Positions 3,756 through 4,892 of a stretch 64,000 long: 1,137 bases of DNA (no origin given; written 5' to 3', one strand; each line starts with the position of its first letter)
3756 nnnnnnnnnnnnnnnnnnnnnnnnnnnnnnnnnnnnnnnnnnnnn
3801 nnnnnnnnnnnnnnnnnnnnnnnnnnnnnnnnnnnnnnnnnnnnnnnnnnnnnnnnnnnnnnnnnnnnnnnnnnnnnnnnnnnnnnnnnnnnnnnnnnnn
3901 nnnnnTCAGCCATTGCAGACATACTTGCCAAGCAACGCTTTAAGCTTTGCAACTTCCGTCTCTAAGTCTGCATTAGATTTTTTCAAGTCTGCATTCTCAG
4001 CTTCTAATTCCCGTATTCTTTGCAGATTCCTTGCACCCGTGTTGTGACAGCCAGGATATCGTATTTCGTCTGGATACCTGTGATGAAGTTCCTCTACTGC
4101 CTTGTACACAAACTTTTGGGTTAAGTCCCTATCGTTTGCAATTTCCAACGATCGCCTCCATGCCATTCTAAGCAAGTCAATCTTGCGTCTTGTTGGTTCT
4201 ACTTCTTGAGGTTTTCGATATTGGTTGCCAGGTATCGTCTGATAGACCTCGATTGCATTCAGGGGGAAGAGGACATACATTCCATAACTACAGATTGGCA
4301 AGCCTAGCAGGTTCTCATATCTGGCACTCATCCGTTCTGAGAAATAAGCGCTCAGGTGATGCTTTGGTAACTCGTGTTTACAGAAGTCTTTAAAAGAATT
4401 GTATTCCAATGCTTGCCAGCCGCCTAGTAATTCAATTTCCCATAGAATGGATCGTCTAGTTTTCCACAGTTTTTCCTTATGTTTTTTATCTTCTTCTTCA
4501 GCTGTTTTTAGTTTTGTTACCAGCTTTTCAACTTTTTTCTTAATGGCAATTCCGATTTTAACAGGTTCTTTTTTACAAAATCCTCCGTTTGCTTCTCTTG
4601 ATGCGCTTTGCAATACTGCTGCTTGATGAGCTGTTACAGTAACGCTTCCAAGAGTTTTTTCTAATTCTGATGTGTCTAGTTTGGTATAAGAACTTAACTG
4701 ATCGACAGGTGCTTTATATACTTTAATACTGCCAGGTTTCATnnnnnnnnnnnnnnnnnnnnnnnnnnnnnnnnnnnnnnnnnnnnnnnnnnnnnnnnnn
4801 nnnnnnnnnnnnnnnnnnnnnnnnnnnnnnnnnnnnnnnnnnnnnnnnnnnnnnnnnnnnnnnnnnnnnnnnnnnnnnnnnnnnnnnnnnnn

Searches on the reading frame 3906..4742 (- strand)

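Call 22: search_protein_families(library=phrogs, proteins=[window:3906-4742:-])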
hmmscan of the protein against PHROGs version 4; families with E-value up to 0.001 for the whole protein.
window:3906-4742:- (278 aa): 0 families

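Call 133: search_protein_families(library=pfam, proteins=[window:3906-4742:-], max_evalue=0.01)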
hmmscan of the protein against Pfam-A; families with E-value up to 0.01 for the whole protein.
window:3906-4742:- (278 aa): 1 family
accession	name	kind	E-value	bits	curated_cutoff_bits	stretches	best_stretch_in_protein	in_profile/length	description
PF04977.20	DivIC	-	0.0062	16.8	28.9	1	239-268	15-51/80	Septum formation initiator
